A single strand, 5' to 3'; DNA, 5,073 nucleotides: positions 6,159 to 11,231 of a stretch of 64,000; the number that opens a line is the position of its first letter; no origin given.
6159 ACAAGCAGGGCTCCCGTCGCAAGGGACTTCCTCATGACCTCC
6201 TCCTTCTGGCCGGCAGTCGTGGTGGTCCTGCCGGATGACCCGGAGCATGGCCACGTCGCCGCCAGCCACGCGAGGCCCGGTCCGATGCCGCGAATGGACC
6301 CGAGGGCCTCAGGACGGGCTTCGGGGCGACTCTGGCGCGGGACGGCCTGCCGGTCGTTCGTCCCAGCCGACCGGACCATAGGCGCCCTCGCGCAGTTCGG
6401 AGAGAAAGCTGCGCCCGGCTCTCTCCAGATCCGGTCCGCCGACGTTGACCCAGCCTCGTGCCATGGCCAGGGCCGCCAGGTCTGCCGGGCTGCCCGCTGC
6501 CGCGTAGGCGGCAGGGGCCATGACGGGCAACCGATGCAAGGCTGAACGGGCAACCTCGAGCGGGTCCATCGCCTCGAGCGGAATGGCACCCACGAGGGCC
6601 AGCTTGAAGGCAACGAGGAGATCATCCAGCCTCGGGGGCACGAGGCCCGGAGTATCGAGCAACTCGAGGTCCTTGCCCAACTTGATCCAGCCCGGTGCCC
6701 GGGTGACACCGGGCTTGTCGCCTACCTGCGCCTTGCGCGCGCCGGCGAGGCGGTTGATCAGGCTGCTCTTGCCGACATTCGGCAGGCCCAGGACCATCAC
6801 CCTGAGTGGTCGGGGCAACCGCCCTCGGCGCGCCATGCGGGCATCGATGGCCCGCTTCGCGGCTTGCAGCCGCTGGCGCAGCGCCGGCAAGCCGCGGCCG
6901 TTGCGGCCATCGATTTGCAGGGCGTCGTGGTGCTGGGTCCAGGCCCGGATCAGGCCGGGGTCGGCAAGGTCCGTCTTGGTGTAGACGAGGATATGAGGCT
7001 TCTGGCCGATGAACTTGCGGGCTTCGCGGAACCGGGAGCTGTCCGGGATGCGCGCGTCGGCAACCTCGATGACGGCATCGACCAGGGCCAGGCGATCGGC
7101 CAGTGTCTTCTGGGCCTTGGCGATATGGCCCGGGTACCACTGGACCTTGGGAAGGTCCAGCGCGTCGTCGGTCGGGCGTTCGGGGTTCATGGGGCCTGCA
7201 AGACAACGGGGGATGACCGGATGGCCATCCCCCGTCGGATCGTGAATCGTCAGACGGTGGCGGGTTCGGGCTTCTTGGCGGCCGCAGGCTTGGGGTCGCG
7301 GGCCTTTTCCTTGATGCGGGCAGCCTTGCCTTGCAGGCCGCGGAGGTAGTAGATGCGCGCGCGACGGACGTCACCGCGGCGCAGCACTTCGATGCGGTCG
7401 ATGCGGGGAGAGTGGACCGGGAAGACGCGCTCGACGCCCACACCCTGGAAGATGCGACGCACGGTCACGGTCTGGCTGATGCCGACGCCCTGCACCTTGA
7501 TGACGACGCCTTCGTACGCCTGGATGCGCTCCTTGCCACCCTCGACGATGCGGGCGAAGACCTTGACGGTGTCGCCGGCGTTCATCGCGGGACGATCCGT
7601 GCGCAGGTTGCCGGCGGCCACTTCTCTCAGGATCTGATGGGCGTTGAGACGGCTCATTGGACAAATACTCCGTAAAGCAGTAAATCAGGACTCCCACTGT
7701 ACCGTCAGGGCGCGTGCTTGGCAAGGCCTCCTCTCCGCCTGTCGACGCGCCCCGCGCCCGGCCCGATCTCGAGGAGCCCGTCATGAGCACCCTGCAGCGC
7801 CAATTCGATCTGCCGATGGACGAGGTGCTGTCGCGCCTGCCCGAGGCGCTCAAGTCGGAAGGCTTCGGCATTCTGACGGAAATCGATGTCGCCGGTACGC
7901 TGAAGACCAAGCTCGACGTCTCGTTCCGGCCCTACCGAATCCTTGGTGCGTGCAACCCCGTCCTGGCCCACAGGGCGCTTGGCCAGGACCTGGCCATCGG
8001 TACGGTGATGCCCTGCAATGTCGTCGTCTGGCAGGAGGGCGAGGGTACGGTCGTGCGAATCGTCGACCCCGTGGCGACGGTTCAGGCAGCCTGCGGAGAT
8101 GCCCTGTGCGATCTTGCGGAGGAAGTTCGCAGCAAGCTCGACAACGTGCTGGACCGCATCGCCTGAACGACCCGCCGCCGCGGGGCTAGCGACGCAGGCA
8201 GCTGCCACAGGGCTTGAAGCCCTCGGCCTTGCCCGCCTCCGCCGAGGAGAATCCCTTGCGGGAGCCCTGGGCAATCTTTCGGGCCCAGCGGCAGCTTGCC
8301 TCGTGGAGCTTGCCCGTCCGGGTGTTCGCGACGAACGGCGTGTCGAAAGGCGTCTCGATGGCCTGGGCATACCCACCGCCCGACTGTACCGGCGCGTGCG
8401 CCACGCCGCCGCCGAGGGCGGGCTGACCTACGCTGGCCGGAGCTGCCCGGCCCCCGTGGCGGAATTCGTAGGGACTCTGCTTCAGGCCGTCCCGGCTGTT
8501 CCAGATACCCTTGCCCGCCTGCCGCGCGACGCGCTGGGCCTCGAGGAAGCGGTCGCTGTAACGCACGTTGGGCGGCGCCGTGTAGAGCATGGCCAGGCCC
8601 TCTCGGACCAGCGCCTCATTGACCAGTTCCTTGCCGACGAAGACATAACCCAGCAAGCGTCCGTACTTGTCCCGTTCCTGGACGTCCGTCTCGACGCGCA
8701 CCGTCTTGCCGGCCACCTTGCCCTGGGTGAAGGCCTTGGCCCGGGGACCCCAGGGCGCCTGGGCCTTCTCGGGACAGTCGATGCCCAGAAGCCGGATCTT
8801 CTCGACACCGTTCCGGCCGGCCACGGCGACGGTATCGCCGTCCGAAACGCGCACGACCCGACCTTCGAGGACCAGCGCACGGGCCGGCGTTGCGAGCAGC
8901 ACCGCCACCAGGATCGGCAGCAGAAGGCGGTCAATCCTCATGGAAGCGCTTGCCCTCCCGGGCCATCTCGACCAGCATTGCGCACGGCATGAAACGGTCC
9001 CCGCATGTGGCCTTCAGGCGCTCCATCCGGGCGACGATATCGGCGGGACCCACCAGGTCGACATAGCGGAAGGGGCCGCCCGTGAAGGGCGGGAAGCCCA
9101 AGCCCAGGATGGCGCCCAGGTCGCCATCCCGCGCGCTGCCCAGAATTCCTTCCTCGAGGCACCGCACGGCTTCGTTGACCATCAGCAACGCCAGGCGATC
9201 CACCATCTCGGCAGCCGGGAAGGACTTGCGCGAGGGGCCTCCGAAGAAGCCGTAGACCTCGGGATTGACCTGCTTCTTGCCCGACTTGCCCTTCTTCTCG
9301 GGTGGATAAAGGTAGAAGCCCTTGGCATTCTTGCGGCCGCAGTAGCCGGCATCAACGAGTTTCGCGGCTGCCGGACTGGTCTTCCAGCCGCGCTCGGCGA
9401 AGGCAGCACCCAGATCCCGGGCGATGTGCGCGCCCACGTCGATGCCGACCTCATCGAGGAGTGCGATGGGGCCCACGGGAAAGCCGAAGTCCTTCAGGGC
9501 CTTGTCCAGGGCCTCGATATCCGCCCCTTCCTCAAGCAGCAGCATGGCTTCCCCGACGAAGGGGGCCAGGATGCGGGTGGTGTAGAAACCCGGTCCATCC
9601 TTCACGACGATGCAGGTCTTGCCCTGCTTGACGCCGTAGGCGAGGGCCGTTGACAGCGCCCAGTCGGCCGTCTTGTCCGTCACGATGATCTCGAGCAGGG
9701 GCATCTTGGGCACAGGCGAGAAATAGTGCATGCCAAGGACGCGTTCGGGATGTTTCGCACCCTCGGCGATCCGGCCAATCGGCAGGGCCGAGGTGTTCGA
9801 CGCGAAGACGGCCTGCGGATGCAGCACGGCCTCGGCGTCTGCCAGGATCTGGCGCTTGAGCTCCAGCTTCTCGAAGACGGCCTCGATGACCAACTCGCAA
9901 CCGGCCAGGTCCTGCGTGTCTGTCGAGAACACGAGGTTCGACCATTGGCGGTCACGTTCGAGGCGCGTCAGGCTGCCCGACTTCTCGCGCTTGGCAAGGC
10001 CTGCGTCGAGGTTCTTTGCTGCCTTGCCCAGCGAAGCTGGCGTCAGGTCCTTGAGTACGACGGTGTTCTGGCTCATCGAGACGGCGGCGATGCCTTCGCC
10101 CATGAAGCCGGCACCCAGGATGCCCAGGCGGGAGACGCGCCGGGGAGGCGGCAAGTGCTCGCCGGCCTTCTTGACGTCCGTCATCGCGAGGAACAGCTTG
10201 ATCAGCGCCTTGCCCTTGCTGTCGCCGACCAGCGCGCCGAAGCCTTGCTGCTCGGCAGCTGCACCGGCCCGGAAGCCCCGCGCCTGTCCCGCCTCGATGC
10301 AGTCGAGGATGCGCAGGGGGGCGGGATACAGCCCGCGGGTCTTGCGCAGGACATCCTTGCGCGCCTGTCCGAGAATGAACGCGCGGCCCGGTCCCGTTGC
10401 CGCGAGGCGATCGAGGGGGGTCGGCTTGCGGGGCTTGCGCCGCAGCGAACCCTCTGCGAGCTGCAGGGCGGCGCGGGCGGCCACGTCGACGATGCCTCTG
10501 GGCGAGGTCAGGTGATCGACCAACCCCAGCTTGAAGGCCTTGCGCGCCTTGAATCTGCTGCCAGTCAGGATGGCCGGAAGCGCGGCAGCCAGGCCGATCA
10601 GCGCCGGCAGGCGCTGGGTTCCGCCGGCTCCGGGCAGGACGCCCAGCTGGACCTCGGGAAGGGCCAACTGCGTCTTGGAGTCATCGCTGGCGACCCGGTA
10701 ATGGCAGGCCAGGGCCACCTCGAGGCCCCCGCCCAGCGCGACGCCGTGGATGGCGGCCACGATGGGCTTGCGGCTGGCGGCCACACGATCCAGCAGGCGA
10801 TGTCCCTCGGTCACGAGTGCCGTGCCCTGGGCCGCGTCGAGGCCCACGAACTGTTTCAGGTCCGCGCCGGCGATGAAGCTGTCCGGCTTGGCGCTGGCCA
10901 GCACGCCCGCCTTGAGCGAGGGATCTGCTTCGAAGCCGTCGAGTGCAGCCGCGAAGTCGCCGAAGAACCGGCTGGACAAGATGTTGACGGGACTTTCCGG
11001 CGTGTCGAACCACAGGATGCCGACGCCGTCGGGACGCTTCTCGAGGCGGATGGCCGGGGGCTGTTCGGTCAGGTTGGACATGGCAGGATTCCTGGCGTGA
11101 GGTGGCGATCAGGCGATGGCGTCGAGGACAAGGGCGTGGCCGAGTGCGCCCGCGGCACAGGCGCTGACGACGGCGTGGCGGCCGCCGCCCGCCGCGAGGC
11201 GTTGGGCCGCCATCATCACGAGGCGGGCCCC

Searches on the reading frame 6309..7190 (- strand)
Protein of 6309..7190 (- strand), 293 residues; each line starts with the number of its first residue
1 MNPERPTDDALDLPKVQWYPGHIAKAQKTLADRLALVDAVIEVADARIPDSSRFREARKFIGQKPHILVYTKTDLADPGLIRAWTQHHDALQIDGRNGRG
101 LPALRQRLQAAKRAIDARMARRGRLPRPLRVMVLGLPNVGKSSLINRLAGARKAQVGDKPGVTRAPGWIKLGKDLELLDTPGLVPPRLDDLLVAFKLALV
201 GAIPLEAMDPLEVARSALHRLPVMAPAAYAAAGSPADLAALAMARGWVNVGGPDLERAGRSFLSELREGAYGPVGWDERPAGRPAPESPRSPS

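Call 9: search_protein_families(library=pfam, proteins=[window:6309-7190:-], max_evalue=0.001)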
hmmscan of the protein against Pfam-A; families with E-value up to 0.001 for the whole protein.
window:6309-7190:- (293 aa): 3 families
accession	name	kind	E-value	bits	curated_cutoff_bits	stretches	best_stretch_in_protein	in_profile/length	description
PF01926.29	MMR_HSR1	-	6e-18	65.4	21.9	1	130-185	1-58/113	50S ribosome-binding GTPase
PF02421.24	FeoB_N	-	5.2e-08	33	27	1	130-183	2-57/156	Ferrous iron transport protein B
PF00350.29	Dynamin_N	-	0.00031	21.2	27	0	131-175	1-44/168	Dynamin family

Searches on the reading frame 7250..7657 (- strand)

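Call 9: search_protein_families(library=pfam, proteins=[window:7250-7657:-], max_evalue=0.001)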
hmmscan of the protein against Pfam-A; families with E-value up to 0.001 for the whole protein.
window:7250-7657:- (135 aa): 1 family
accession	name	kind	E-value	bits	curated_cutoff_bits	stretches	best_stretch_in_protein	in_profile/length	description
PF01245.26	Ribosomal_L19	-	7.5e-46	155.1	22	1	9-118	2-111/111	Ribosomal protein L19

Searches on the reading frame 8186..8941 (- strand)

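Call 9: search_protein_families(library=pfam, proteins=[window:8186-8941:-], max_evalue=0.001)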
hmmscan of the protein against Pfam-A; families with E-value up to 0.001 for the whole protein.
window:8186-8941:- (251 aa): 1 family
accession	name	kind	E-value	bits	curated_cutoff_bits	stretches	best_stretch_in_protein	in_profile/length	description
PF00565.23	SNase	-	1.8e-26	93.1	21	1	48-148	1-106/107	Staphylococcal nuclease homologue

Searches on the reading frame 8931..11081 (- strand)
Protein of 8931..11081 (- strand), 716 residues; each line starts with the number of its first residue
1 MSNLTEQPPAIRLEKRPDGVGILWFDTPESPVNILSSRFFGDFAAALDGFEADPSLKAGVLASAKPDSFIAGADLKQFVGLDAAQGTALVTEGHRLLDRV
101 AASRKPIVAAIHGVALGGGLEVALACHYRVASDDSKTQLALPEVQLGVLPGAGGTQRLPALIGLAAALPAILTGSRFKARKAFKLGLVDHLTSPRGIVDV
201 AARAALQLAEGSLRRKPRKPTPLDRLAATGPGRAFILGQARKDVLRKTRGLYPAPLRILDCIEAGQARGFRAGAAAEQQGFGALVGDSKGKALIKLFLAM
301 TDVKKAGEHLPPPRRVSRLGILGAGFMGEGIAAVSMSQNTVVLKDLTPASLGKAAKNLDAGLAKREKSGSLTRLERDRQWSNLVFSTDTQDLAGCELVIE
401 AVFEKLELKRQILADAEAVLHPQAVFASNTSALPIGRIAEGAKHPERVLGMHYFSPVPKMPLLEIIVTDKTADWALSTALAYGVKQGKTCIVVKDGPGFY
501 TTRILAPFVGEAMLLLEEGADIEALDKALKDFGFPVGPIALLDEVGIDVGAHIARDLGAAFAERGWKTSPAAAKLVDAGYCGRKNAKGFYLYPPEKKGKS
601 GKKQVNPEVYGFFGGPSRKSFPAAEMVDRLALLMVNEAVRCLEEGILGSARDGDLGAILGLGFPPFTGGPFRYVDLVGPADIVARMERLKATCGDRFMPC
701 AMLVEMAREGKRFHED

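Call 9: search_protein_families(library=pfam, proteins=[window:8931-11081:-], max_evalue=0.001)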
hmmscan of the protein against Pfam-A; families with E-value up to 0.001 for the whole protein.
window:8931-11081:- (716 aa): 4 families
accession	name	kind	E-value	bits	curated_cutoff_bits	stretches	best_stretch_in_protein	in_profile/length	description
PF02737.24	3HCDH_N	-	2.3e-51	174.7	22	1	319-495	2-179/180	3-hydroxyacyl-CoA dehydrogenase, NAD binding domain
PF00378.25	ECH_1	-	1.2e-35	123.4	27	1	18-212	4-194/251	Enoyl-CoA hydratase/isomerase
PF00725.27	3HCDH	-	3.1e-34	117.8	22.1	2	498-592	1-97/97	3-hydroxyacyl-CoA dehydrogenase, C-terminal domain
PF16113.10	ECH_2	-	5.5e-26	92.3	27.2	1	31-200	11-180/335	Enoyl-CoA hydratase/isomerase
